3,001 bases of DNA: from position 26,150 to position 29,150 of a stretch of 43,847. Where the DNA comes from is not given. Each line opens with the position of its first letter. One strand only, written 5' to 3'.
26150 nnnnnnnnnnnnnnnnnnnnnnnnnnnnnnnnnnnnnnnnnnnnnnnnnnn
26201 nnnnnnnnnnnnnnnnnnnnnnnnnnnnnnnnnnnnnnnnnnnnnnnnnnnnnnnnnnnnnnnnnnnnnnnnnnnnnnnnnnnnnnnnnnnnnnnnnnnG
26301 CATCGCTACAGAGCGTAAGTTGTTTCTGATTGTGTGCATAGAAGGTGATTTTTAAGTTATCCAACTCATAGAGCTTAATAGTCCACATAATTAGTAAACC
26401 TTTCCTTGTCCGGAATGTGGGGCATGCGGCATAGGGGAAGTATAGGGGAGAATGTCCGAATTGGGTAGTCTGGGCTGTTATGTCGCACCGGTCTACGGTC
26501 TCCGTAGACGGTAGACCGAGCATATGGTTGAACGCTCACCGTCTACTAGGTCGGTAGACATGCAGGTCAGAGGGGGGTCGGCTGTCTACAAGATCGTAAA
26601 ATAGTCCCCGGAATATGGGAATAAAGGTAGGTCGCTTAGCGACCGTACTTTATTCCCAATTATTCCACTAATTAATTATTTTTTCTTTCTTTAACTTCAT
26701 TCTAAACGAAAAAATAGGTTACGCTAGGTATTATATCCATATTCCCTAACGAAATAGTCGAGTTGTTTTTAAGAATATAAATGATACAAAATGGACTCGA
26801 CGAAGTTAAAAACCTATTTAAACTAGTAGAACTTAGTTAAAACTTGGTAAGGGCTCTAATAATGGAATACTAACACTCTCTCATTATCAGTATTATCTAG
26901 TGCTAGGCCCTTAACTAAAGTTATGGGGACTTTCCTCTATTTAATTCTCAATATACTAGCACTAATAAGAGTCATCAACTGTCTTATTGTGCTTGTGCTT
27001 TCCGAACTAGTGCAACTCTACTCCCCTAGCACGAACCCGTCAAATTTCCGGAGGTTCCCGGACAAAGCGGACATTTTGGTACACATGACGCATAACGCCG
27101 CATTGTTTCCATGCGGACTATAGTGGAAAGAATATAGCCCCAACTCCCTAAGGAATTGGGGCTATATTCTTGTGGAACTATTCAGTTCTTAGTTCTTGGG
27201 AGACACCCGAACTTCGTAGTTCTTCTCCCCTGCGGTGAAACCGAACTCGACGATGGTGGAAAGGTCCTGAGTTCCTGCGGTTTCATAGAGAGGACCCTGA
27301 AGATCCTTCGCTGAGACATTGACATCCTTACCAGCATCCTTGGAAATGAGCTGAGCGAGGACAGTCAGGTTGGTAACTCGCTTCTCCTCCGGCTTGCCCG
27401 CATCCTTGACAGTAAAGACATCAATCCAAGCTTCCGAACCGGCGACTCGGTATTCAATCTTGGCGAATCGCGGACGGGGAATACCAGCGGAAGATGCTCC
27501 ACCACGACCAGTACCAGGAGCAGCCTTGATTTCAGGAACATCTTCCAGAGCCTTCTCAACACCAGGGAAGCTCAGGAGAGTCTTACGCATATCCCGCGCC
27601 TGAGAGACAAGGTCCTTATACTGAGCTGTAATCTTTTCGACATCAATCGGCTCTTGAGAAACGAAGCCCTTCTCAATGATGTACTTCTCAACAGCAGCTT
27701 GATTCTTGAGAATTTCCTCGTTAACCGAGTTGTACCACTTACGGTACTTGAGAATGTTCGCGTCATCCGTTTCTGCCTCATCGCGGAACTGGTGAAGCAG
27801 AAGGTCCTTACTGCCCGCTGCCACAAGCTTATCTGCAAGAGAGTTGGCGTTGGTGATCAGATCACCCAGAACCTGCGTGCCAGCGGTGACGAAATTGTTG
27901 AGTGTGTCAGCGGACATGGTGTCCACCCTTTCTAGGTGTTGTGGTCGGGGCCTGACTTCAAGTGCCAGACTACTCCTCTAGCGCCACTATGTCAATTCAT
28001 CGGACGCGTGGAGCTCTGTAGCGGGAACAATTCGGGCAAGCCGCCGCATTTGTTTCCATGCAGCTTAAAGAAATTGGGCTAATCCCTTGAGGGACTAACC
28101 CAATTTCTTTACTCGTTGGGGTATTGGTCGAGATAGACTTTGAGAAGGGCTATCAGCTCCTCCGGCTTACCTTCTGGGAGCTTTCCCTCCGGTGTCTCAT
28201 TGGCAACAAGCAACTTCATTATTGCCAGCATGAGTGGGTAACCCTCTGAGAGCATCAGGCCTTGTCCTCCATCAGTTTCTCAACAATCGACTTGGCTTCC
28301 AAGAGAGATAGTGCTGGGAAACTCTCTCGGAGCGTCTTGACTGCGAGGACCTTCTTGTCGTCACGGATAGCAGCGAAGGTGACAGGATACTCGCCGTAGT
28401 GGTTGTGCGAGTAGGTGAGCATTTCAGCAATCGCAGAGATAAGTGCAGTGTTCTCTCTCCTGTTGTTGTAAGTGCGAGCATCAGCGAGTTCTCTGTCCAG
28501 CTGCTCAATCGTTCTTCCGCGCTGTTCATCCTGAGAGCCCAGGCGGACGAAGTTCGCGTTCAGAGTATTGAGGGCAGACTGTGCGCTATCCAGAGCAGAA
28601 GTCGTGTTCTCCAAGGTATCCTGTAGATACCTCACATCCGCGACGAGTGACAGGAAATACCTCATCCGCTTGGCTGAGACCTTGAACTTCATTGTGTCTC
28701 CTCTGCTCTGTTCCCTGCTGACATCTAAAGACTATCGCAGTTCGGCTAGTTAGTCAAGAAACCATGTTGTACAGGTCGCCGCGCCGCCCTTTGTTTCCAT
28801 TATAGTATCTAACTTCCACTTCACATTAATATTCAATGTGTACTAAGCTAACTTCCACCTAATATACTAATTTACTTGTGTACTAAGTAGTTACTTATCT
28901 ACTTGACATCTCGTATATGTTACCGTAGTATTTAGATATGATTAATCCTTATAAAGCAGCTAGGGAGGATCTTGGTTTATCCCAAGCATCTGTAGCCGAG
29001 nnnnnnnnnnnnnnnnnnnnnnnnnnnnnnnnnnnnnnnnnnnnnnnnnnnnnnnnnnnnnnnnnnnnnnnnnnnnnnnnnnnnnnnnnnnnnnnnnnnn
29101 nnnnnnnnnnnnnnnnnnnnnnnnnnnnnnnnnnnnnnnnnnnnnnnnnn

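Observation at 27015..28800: Compositionally foreign island of three stacked promoter/terminator cassettes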

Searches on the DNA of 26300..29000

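Call 33: search_rna_families(source=window, start=26300, end=29000, threshold=evalue, max_evalue=1)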
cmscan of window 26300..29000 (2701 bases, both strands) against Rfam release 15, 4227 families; matches with E-value up to 1: 4.
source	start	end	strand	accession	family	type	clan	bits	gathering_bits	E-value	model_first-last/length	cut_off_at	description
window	26567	26707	+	RF02082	STnc540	Gene; sRNA;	-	25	38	0.012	1-202/202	no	Enterobacterial sRNA STnc540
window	27119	27178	+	RF00257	mir-194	Gene; miRNA;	-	21.4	52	0.11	1-82/82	no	mir-194 microRNA precursor family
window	28069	28138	-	RF01489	sbrA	Gene; sRNA;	-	20.3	45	0.58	1-71/71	no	Listeria sRNA sbrA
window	27131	27166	-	RF01914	mir-932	Gene; miRNA;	-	20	54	0.36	1-76/76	no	mir-932 microRNA precursor family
